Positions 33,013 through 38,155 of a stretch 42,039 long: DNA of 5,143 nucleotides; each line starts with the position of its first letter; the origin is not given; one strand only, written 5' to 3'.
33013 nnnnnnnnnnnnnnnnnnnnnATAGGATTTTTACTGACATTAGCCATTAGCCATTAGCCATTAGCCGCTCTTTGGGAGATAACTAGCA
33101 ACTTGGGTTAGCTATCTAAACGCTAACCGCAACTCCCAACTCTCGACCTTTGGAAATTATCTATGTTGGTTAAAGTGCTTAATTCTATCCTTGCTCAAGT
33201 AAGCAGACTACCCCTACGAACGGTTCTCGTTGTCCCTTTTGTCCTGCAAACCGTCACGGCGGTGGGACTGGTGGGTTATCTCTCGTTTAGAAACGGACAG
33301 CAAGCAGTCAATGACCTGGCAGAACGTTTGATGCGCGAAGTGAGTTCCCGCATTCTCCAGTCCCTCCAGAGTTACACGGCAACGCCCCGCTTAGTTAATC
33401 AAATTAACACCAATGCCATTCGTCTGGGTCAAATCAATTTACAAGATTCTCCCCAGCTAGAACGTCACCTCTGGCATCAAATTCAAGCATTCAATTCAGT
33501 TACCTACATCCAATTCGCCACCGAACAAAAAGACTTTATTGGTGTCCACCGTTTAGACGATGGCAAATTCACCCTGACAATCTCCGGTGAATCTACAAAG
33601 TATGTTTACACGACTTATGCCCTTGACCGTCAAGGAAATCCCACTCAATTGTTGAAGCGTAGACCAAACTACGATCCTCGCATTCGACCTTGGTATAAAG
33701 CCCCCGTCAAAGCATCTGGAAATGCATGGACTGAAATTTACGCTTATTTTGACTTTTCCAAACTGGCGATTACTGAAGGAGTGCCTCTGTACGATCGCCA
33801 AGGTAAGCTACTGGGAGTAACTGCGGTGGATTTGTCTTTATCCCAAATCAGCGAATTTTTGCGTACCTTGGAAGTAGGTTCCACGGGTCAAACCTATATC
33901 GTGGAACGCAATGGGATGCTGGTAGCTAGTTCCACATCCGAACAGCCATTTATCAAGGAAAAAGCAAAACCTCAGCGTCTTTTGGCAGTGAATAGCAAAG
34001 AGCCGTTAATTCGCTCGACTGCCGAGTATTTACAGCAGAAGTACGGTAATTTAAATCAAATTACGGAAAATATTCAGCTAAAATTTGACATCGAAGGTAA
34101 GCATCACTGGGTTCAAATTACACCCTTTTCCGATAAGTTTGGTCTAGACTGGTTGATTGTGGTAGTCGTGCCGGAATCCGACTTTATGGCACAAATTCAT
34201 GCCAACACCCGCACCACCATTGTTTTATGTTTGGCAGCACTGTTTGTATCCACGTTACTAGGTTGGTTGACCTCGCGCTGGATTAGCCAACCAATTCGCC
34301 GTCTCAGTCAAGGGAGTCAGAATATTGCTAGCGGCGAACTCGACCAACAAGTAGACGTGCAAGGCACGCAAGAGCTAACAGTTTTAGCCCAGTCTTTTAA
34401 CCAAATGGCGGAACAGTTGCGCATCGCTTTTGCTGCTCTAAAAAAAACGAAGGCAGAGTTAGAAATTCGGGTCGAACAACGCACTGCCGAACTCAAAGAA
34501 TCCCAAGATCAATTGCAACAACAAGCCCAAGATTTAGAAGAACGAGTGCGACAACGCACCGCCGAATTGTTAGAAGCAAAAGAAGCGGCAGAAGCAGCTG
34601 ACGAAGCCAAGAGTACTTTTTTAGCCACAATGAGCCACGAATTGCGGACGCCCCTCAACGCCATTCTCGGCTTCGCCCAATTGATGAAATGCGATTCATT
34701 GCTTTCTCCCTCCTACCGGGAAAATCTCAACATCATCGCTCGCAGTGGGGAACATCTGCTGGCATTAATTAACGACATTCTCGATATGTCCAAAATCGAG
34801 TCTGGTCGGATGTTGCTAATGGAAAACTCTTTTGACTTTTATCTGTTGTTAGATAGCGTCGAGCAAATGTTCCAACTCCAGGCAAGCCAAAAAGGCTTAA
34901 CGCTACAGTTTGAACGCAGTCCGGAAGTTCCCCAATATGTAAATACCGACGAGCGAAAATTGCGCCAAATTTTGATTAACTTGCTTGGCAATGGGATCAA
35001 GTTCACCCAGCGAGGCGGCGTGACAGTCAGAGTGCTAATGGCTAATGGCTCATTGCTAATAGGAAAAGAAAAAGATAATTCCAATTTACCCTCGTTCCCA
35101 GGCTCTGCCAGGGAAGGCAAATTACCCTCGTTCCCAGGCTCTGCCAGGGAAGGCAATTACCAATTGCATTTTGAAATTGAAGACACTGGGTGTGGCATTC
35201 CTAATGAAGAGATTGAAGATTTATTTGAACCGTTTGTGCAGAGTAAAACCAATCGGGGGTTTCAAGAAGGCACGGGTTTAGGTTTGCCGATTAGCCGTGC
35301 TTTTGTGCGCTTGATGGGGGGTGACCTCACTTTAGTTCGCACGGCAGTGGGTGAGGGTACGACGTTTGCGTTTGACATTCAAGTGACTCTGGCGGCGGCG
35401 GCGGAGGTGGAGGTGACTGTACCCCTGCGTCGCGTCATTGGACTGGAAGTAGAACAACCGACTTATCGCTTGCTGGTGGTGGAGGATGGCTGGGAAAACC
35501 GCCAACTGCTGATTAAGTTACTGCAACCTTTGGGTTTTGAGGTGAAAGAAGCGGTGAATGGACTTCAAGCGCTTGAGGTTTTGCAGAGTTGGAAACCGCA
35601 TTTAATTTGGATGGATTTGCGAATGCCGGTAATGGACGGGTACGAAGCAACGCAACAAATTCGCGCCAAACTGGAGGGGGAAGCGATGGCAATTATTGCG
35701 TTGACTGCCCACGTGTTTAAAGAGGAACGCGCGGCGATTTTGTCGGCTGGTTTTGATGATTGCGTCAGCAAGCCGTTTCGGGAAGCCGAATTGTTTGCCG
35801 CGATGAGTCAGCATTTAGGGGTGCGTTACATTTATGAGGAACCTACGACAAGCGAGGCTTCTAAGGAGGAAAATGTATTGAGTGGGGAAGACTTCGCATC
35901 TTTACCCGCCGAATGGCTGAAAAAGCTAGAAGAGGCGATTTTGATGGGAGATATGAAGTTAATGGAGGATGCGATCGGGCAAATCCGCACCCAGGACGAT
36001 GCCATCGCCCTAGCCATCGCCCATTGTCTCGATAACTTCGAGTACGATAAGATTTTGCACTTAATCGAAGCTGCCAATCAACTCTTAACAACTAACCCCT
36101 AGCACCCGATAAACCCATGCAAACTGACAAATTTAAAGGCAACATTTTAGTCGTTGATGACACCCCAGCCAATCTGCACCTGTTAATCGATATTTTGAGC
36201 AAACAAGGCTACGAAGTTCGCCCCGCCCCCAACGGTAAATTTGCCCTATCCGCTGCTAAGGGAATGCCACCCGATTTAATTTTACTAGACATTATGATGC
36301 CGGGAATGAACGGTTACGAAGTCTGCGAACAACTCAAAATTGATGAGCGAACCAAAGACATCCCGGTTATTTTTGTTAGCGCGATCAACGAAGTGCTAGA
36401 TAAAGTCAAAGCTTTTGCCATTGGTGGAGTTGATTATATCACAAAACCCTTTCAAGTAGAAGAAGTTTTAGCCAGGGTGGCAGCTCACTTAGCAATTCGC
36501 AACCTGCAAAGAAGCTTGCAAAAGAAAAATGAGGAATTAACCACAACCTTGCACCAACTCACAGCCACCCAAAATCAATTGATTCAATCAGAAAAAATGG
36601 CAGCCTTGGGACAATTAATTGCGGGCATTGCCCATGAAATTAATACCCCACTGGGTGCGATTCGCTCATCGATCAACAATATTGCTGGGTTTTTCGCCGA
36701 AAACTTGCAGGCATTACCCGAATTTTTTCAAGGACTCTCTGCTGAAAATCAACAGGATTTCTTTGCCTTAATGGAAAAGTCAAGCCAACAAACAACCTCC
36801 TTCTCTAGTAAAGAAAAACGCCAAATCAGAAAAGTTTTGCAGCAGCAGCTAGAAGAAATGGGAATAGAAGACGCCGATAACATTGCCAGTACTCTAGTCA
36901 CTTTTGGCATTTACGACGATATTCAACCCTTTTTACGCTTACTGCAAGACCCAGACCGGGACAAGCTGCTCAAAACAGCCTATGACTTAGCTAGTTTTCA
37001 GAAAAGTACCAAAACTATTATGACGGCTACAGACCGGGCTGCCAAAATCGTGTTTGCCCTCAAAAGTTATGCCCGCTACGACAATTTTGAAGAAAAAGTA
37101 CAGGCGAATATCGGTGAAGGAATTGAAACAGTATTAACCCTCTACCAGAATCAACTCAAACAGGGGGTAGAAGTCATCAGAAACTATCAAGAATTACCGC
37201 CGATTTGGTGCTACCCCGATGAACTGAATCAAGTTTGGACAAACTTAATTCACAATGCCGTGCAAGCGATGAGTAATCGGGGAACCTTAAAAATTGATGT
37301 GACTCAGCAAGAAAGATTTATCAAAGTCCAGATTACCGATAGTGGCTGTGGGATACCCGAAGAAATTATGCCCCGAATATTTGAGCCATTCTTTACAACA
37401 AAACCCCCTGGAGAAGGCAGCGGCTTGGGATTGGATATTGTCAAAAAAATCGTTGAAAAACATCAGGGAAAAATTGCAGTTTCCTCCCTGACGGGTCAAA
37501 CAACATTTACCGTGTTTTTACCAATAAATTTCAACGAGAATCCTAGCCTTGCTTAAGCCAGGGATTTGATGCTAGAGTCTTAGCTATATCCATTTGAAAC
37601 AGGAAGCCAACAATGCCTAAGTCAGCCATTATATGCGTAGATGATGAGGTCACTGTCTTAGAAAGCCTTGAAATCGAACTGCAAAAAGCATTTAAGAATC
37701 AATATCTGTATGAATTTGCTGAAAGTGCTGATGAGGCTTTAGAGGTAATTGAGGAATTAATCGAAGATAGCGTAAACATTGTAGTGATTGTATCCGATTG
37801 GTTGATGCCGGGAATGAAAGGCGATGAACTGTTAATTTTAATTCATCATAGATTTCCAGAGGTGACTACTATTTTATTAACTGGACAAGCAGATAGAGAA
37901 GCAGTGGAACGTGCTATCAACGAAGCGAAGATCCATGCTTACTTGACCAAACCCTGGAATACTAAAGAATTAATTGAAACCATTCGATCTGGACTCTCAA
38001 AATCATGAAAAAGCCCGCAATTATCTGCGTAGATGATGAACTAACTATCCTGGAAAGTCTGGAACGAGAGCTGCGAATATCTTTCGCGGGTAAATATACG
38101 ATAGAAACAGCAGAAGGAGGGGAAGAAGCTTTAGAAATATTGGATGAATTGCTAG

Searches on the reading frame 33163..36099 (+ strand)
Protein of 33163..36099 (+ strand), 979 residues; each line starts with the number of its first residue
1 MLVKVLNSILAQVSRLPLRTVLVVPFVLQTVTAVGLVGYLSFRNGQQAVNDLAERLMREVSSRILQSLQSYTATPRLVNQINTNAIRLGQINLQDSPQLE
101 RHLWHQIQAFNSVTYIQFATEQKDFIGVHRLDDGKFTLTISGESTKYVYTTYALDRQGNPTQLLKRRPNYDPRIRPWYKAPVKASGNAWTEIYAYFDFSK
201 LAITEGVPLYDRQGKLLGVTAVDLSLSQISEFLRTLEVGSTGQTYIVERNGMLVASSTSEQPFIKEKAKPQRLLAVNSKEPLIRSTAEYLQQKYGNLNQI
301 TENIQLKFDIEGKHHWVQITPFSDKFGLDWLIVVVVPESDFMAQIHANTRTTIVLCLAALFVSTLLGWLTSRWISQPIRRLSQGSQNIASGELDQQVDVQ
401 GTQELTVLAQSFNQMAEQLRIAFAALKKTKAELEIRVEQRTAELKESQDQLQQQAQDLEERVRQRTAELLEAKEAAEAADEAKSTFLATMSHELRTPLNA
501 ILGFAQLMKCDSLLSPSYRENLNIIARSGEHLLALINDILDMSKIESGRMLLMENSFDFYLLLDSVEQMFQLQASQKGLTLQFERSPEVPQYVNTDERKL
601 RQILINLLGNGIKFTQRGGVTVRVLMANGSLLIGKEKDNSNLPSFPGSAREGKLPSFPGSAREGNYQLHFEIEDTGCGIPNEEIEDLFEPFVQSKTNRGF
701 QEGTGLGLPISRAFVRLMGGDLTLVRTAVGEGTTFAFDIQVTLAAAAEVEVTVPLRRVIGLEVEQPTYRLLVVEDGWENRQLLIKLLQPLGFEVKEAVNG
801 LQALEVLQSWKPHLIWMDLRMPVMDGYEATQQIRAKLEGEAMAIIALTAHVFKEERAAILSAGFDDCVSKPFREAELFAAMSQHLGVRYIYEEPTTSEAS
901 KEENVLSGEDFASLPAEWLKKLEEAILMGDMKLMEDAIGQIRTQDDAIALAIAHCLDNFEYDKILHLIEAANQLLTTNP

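Call 9: search_protein_families(library=pfam, proteins=[window:33163-36099:+])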
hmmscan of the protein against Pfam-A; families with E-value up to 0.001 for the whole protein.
window:33163-36099:+ (979 aa): 8 families
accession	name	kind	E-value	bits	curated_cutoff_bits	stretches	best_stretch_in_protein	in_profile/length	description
PF00072.30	Response_reg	-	9.7e-24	84.1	30.2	1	771-880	2-109/111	Response regulator receiver domain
PF02518.31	HATPase_c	-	2.5e-23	83.1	26.4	1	666-741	36-109/111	Histidine kinase-, DNA gyrase B-, and HSP90-like ATPase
PF00512.31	HisKA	-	5.8e-22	78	26.9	1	482-548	1-66/66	His Kinase A (phospho-acceptor) domain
PF02743.24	dCache_1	-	3.5e-21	76.3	45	1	145-335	65-240/240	Cache domain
PF00672.30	HAMP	-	1.3e-16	61.1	25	1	370-420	2-52/53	HAMP domain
PF22673.2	MCP-like_PDC_1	-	2.6e-10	41.2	27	1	147-231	30-113/113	Methyl-accepting chemotaxis protein-like, first PDC sensor domain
PF17201.10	Cache_3-Cache_2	-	5.5e-06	26.3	27.7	1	203-347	161-295/299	Cache 3/Cache 2 fusion domain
PF23198.2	PDE8A_N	-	0.0001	22.7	29.6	1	788-868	31-115/147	PDE8A-like, N-terminal domain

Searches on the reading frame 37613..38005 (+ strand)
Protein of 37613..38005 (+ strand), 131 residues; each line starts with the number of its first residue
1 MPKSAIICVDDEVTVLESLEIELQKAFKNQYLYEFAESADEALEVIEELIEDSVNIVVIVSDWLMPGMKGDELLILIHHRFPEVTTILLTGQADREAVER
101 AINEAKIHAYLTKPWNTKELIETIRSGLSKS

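Call 9: search_protein_families(library=pfam, proteins=[window:37613-38005:+])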
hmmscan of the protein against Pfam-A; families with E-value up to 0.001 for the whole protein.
window:37613-38005:+ (131 aa): 1 family
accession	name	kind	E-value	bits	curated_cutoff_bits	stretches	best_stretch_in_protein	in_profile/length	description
PF00072.30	Response_reg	-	7e-17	62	30.2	1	6-125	1-111/111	Response regulator receiver domain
